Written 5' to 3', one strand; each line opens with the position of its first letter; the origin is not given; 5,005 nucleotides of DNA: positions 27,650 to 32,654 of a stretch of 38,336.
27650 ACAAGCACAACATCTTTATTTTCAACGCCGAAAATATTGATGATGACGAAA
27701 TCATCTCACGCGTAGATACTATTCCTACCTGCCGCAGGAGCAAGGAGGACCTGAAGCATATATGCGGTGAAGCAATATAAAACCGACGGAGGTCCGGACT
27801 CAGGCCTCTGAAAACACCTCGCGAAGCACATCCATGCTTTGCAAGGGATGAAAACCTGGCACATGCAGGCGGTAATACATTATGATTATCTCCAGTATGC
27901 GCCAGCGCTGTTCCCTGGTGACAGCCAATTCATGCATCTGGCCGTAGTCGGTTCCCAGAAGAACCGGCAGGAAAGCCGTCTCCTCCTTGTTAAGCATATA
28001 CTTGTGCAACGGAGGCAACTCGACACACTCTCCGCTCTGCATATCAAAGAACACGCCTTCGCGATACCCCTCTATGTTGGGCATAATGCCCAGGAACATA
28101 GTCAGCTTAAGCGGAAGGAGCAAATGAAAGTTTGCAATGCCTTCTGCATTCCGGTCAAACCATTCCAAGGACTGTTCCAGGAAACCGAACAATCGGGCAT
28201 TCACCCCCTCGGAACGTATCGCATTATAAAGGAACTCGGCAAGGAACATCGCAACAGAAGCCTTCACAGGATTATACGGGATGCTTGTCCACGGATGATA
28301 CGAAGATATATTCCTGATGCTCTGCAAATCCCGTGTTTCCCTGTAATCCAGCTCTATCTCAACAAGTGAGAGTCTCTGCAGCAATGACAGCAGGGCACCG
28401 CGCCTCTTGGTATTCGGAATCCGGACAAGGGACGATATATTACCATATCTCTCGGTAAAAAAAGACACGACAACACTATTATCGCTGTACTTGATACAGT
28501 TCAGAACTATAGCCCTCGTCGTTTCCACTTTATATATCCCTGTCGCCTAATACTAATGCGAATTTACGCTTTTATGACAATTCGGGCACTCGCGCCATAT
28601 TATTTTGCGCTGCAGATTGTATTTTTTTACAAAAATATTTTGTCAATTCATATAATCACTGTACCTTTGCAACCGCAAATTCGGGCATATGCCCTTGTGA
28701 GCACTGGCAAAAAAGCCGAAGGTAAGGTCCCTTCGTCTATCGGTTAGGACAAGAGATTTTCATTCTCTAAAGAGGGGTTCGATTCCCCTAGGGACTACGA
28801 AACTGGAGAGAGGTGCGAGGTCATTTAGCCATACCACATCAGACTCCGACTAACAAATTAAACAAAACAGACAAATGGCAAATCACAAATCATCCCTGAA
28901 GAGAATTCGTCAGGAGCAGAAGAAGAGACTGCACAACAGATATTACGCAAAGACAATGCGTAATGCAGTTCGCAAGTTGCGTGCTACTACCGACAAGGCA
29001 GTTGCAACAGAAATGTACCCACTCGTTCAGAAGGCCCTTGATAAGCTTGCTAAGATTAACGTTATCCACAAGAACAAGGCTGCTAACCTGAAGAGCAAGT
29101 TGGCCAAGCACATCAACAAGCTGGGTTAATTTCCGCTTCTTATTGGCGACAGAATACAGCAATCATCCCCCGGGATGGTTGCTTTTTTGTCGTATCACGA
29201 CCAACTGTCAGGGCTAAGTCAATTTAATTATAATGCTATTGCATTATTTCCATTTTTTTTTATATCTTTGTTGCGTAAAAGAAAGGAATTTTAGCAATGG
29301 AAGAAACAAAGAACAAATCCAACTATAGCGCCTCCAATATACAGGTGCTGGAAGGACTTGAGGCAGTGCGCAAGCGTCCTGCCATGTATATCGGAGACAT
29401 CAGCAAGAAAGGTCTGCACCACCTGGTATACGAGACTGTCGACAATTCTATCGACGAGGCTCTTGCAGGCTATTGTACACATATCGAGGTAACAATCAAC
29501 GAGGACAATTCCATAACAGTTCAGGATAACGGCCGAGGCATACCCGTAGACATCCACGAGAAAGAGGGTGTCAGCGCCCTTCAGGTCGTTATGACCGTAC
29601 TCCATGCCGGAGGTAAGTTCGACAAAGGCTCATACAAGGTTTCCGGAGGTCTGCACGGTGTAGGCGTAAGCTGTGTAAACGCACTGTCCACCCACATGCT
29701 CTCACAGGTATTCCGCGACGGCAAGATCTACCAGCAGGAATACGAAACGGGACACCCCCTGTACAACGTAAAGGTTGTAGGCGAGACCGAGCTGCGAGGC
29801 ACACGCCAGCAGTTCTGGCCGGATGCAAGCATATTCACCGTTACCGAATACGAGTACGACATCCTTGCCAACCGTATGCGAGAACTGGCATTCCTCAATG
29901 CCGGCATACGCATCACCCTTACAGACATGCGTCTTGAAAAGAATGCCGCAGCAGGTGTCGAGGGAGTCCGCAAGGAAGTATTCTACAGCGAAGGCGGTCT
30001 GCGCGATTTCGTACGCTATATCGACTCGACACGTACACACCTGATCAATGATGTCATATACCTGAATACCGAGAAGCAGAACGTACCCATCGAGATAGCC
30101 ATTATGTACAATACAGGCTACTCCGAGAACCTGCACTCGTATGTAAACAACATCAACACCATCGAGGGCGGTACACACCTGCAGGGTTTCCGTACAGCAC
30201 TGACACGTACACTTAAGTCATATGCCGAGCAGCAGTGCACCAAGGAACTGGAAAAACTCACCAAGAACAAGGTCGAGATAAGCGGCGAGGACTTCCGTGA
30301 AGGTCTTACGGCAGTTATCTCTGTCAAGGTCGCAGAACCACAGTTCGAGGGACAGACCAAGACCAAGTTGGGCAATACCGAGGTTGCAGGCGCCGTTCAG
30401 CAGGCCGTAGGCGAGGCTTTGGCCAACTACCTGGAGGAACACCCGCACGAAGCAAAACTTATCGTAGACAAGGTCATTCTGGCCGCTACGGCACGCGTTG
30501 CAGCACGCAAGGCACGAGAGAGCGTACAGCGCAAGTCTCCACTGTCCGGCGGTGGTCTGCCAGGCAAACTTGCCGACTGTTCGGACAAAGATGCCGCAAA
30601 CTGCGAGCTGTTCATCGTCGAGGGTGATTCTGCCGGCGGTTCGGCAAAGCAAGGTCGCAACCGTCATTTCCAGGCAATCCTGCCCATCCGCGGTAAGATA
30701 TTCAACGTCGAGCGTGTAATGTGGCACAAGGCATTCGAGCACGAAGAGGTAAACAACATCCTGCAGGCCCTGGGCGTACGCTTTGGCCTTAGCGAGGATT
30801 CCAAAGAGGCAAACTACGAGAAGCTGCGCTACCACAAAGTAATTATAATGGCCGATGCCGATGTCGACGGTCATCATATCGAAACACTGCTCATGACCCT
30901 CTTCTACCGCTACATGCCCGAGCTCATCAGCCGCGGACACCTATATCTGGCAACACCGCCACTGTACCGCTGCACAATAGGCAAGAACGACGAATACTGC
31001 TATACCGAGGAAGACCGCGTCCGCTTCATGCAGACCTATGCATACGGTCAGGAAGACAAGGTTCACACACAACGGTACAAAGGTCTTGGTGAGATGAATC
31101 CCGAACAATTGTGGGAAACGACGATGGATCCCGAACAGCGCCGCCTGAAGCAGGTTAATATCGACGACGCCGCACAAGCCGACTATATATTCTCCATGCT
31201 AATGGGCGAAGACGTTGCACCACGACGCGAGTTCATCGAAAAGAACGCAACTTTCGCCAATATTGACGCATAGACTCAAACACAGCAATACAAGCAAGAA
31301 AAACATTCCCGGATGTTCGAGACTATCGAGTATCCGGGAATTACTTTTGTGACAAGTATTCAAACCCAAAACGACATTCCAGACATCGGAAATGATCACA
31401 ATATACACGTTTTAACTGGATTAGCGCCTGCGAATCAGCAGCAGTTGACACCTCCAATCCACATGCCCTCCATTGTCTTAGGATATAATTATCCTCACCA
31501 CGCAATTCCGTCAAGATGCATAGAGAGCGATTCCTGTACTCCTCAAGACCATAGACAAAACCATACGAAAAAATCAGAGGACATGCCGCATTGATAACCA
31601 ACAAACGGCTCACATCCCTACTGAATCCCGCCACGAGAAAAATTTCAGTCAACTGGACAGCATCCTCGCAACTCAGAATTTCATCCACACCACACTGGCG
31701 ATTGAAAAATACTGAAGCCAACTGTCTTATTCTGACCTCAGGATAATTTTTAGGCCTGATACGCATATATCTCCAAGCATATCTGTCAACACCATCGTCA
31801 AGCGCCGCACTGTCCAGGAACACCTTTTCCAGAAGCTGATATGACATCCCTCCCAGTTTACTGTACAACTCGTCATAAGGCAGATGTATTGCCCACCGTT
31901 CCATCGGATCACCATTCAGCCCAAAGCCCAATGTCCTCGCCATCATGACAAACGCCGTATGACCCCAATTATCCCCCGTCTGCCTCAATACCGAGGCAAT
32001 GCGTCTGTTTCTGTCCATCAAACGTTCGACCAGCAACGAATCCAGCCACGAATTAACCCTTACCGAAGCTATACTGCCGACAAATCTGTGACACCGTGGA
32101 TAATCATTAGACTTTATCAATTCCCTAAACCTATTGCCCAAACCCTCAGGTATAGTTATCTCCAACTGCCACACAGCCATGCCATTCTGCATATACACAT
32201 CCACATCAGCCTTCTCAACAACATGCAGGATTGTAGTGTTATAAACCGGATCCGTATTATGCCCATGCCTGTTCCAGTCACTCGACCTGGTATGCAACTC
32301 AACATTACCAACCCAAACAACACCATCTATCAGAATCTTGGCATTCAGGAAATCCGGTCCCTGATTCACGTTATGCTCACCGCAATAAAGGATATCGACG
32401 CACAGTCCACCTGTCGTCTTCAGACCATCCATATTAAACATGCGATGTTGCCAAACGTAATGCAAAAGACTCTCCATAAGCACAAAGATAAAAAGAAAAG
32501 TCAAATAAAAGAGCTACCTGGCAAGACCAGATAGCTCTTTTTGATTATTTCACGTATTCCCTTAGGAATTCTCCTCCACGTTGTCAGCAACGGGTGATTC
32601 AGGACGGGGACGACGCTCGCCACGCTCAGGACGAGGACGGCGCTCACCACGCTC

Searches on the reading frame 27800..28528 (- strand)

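Call 107: search_protein_families(library=pfam, proteins=[window:27800-28528:-], max_evalue=0.00001)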
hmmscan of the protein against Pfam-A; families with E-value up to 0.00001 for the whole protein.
window:27800-28528:- (242 aa): 2 families
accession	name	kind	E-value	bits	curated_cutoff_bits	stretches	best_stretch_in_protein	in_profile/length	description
PF02565.21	RecO_C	-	3.4e-14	53.3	22.1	1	87-225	4-151/157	Recombination protein O C terminal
PF11967.14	RecO_N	-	1.6e-13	50.9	27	1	1-76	1-76/80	Recombination protein O N terminal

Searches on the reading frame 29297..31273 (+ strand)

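Call 107: search_protein_families(library=pfam, proteins=[window:29297-31273:+], max_evalue=0.00001)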
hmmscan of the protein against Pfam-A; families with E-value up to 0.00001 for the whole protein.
window:29297-31273:+ (658 aa): 4 families
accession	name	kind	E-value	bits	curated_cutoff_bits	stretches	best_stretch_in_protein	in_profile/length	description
PF00204.31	DNA_gyraseB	-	2.1e-57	193.8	27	1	234-408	1-172/173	DNA gyrase B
PF00986.26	DNA_gyraseB_C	-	8.6e-32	109.5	29.8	1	587-648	2-63/63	DNA gyrase B subunit, carboxyl terminus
PF02518.31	HATPase_c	-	1.9e-17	64.2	26.4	1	38-139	4-92/111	Histidine kinase-, DNA gyrase B-, and HSP90-like ATPase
PF01751.28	Toprim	-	4.1e-17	62.6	23.1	1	437-548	1-90/96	Toprim domain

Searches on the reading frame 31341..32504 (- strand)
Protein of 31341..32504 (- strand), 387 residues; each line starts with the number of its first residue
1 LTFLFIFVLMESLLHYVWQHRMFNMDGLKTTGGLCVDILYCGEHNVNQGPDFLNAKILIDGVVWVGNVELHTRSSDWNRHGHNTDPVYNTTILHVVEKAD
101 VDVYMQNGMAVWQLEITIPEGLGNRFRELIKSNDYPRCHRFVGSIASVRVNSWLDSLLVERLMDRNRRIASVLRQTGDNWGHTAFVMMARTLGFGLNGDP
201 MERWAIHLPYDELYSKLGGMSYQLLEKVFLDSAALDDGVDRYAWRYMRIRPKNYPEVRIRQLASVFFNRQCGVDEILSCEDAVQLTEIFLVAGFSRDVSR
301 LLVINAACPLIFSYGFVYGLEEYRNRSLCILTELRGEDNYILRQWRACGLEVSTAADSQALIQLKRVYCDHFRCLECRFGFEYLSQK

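Call 107: search_protein_families(library=pfam, proteins=[window:31341-32504:-], max_evalue=0.00001)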
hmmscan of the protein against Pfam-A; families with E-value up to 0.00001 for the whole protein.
window:31341-32504:- (387 aa): 1 family
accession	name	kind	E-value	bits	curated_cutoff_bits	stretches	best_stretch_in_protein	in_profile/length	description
PF11013.13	DUF2851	-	7.2e-86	289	25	2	11-214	1-206/375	Protein of unknown function (DUF2851)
